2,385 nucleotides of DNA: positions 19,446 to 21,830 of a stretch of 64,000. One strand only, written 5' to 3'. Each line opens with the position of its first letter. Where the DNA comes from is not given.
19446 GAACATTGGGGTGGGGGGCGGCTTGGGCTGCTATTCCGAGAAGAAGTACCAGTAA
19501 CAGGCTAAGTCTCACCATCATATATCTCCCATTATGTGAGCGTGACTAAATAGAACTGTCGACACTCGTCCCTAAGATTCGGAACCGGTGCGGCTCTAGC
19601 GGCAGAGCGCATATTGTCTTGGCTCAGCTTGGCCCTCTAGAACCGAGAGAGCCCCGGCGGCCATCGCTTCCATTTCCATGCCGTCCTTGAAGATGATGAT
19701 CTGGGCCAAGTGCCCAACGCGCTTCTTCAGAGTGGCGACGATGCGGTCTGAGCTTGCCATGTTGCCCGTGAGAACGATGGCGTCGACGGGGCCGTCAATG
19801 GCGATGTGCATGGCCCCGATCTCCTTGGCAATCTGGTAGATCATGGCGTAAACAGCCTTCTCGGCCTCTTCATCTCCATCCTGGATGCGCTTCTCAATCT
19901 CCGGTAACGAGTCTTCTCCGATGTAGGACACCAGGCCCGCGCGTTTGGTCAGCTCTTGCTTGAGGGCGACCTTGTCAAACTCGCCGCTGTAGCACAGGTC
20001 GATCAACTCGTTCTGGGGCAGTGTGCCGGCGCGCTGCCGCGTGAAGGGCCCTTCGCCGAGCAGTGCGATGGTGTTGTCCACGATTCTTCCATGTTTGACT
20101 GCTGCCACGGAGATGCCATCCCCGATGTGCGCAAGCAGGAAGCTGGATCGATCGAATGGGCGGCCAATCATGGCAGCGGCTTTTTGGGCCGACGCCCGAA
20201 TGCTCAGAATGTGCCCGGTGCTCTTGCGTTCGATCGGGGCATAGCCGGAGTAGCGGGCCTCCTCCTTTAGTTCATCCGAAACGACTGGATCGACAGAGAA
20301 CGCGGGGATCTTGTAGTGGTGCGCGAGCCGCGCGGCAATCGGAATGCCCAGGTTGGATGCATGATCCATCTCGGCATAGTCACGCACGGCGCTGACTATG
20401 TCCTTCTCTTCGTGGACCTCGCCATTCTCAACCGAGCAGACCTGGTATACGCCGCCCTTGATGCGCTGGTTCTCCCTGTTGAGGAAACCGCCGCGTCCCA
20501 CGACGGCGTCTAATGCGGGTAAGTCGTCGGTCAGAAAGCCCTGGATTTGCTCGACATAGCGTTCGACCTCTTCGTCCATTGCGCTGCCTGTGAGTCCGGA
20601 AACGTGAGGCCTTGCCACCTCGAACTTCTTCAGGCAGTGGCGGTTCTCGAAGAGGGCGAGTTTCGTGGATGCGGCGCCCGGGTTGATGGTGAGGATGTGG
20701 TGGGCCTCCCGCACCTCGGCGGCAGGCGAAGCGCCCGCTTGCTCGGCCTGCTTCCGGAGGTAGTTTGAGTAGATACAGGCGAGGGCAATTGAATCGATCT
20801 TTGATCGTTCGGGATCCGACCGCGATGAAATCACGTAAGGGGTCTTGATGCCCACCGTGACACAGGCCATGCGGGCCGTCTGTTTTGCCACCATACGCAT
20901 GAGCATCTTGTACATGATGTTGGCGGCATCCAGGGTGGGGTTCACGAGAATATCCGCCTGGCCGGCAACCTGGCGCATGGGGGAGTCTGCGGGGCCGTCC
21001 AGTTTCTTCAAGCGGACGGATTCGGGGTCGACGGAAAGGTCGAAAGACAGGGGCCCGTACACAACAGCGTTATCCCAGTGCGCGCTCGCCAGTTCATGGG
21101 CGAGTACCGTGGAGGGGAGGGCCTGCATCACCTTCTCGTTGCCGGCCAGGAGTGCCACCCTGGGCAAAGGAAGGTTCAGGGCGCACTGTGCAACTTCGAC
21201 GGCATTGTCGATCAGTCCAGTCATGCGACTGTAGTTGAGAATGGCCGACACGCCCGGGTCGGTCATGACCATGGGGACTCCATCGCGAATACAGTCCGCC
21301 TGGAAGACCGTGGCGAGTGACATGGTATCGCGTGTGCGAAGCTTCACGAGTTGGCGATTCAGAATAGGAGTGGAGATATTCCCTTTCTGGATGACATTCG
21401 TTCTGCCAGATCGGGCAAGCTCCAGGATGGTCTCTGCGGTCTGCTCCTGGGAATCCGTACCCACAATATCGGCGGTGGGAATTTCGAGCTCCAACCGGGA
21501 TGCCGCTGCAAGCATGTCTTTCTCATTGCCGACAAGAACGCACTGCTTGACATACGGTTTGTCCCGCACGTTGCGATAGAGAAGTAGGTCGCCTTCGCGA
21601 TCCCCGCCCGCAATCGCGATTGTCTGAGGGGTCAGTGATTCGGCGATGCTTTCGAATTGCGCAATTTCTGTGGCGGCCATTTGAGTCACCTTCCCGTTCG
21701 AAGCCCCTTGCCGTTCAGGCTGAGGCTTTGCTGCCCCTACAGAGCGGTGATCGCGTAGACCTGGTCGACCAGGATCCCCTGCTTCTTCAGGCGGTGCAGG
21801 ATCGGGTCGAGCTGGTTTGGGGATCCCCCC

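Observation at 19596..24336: Two tandem paralogous single-polypeptide Ptb-Buk fusions flanking an ACT-domain protein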

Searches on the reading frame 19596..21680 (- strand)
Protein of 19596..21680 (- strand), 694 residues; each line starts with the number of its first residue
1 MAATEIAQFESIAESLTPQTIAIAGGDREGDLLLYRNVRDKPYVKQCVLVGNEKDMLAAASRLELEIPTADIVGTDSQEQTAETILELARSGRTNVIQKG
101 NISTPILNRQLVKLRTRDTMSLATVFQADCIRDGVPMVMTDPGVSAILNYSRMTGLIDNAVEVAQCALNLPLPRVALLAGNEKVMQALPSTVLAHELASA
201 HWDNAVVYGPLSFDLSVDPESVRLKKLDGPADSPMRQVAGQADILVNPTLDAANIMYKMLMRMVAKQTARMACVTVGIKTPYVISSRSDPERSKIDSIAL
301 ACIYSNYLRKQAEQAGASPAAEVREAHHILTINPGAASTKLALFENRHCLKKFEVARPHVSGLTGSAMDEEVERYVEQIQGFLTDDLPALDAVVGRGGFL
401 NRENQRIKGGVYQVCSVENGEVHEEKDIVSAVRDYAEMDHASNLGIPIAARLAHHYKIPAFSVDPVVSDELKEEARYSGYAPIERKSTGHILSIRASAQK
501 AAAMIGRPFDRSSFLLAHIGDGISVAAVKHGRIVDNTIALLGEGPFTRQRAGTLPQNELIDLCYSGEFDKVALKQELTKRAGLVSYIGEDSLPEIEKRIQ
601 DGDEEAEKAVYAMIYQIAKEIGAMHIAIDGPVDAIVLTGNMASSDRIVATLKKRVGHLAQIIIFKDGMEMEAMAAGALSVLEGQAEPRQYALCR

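Call 3: search_protein_families(library=pfam, proteins=[window:19596-21680:-], max_evalue=0.01)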
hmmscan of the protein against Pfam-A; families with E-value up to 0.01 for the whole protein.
window:19596-21680:- (694 aa): 4 families
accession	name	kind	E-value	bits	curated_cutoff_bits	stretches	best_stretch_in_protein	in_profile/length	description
PF00871.23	Acetate_kinase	-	3.8e-17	62.5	22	1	490-644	178-335/392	Acetokinase family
PF01515.24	PTA_PTB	-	1.6e-15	57.7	24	1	114-302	139-319/319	Phosphate acetyl/butaryl transferase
PF00480.26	ROK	-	6.2e-05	23.1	22.9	1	594-658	199-261/294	ROK family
PF07085.17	DRTGG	-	0.005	17.1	25.2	0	626-653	56-83/105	DRTGG domain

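Call 4: search_protein_families(library=ncbifam, proteins=[window:19596-21680:-], max_evalue=0.01)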
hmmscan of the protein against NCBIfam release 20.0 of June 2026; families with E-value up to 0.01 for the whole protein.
window:19596-21680:- (694 aa): 18 families
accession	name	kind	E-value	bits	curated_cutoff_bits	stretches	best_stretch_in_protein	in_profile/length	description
NF002834.0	PRK03011.1-5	subfamily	2e-106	356.1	222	1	327-691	3-356/357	butyrate kinase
TIGR02707.1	butyr_kinase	equivalog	1.6e-95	320.1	289.1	1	329-688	2-350/351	butyrate kinase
NF004472.0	PRK05805.1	subfamily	3.5e-41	141.2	399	1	12-306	11-299/302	phosphate butyryltransferase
TIGR02706.1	P_butyryltrans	equivalog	7e-41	140.3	410.5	1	15-303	10-292/294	phosphate butyryltransferase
NF006045.0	PRK08190.1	subfamily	1.6e-38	132.8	282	1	46-313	203-465/467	bifunctional enoyl-CoA hydratase/phosphate acetyltransferase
NF008852.0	PRK11890.1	subfamily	5.6e-35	120.9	413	1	44-314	47-312/315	phosphate acetyltransferase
NF005837.0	PRK07742.1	equivalog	4.6e-32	111.5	409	1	15-305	12-297/299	phosphate butyryltransferase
TIGR02709.1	branched_ptb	equivalog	1.4e-25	90.5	475.15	1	81-301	56-268/271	branched-chain phosphotransacylase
TIGR00016.1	ackA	subfamily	6.2e-19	68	293.4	1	488-650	183-347/405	acetate/propionate family kinase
NF009099.0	PRK12440.1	equivalog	6.5e-14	51.7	693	1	453-643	149-332/397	acetate/propionate family kinase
NF009045.0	PRK12379.1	equivalog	6.5e-12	44.9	580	1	489-652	174-338/402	propionate kinase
NF007233.1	PRK09653.1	subfamily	1.1e-11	44.8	310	1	190-281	213-295/319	phosphotransacetylase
NF005462.0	PRK07058.1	equivalog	1.1e-07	31.2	486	1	511-652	200-340/396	acetate/propionate family kinase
NF005520.0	PRK07157.1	equivalog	1.2e-07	31.3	561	1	510-647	197-336/400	acetate kinase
NF009063.0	PRK12397.1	equivalog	2.3e-07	29.8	659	1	490-644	179-334/404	acetate/propionate family kinase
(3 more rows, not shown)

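Call 39: find_homologous_proteins(query=window:19596-21680:-, max_evalue=0.00001)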
Query window:19596-21680:- (694 aa): 234 proteins with E <= 0.00001 among 8000 candidates; the best 120 are listed.
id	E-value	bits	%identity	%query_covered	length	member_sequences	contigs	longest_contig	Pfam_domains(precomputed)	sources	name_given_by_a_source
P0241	0.0e+0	1522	100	100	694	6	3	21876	PF00871.24,PF01515.25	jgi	-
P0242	0.0e+0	1338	87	100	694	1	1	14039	PF00871.24,PF01515.25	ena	-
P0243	0.0e+0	1203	79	100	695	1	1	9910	PF00871.24,PF01515.25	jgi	-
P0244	0.0e+0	1187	77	100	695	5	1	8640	PF00871.24,PF01515.25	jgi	jgi:butyrate kinase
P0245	0.0e+0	1183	78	100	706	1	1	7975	PF00871.24,PF01515.25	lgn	-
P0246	0.0e+0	1179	78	100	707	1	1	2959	PF00871.24,PF01515.25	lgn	-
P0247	0.0e+0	1168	75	100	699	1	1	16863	PF00871.24,PF01515.25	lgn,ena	-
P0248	0.0e+0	1147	76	100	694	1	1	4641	PF00871.24,PF01515.25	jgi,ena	-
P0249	0.0e+0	1076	72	100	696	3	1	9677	PF00871.24,PF01515.25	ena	-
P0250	0.0e+0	1070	70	99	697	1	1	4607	PF00871.24,PF01515.25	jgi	-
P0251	0.0e+0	1046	69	100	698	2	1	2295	PF00871.24,PF01515.25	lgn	-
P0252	0.0e+0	1015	67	100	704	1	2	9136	PF00871.24,PF01515.25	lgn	-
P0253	0.0e+0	1013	79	83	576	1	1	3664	PF00871.24,PF01515.25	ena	-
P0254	1.8e-297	1006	67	100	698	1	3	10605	PF00871.24,PF01515.25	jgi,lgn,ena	-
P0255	6.9e-289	978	65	100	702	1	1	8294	PF00871.24,PF01515.25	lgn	-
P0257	1.6e-284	964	63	100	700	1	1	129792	PF00871.24,PF01515.25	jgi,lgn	-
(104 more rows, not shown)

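Call 41: find_encoding_contigs(protein=P0242, flank=10000, max_places=2)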
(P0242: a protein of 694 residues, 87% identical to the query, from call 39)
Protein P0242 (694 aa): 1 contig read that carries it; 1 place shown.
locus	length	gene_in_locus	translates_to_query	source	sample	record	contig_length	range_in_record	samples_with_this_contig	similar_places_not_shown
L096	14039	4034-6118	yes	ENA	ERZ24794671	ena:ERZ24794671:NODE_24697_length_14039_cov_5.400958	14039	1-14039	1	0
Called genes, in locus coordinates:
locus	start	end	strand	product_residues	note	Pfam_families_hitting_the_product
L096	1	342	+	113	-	?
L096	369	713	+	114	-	-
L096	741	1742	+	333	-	PF02733:Dak1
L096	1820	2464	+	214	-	PF02734:Dak2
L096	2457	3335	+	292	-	PF01791:DeoC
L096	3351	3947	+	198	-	PF06496:DUF1097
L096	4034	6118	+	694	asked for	PF01515:PTA_PTB, PF00871:Acetate_kinase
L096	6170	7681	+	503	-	PF00884:Sulfatase, PF16347:SGSH_C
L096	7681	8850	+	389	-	PF01408:GFO_IDH_MocA, PF22725:GFO_IDH_MocA_C3, PF02894:GFO_IDH_MocA_C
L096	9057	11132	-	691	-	PF00754:F5_F8_type_C, PF13385:Laminin_G_3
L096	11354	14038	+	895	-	?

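Call 42: find_encoding_contigs(protein=P0247, flank=10000, max_places=2)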
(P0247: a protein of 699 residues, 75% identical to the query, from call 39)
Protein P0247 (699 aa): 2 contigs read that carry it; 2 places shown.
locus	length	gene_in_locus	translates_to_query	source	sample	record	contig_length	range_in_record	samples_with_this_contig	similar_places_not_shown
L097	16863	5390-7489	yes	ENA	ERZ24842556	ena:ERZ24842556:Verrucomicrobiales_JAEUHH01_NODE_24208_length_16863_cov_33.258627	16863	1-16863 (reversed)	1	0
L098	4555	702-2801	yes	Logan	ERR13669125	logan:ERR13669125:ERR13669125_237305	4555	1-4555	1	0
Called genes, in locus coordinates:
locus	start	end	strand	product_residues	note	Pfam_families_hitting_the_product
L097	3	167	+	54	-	?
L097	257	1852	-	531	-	-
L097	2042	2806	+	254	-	-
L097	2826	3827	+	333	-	PF02733:Dak1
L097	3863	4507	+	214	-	PF02734:Dak2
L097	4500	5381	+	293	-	PF01791:DeoC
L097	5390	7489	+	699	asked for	PF01515:PTA_PTB, PF00871:Acetate_kinase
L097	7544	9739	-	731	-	PF09423:PhoD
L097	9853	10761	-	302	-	-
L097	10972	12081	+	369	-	PF25917:BSH_RND (weak), PF25954:Beta-barrel_RND_2, PF25967:RND-MFP_C (weak), PF25989:YknX_C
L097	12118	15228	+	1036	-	PF00873:ACR_tran, PF03176:MMPL (weak)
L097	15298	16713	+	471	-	PF02321:OEP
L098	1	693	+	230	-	?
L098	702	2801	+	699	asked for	PF01515:PTA_PTB, PF00871:Acetate_kinase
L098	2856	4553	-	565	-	?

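Call 43: find_encoding_contigs(protein=P0257, flank=10000, max_places=2)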
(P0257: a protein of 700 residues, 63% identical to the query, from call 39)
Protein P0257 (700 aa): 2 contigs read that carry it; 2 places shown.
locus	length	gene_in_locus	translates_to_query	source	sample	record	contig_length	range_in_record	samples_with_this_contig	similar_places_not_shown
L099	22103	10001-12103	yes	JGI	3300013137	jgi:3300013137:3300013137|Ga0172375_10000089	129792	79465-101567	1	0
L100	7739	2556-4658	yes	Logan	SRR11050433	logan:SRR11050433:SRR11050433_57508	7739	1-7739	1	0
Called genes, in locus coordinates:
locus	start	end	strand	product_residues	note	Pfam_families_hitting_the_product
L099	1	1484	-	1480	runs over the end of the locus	PF10102:DUF2341, PF13385:Laminin_G_3, PF03629:SASA, PF01120:Alpha_L_fucos, PF16757:Fucosidase_C (weak)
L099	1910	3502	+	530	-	PF13231:PMT_2 (weak)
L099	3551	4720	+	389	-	-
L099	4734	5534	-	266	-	PF09339:HTH_IclR, PF01614:IclR_C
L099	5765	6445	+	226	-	-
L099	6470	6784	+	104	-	-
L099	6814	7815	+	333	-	PF02733:Dak1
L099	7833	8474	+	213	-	PF02734:Dak2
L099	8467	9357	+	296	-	PF01791:DeoC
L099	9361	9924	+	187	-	PF06496:DUF1097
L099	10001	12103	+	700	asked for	PF01515:PTA_PTB, PF00871:Acetate_kinase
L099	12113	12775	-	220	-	-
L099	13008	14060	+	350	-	PF08450:SGL (weak)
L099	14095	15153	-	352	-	PF01208:URO-D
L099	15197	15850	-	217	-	PF03734:YkuD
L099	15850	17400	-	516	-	-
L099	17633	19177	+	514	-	PF00117:GATase, PF07722:Peptidase_C26 (weak), PF02540:NAD_synthase (weak), PF03054:tRNA_Me_trans (faint), PF00958:GMP_synt_C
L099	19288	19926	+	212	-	PF13505:OMP_b-brl (faint)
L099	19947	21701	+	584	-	PF24521:Ank_KRIT1 (faint), PF13606:Ank_3 (faint), PF12796:Ank_2, PF13637:Ank_4 (weak), PF13857:Ank_5 (weak), PF00023:Ank (weak), PF12796:Ank_2, PF00023:Ank (weak)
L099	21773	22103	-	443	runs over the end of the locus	PF01408:GFO_IDH_MocA, PF19051:GFO_IDH_MocA_C2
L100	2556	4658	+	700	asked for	PF01515:PTA_PTB, PF00871:Acetate_kinase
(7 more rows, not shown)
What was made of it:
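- F2-type proteins are the sole fusion in the same operon in many genomes (calls 41-43), so the clade is functional on its own.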
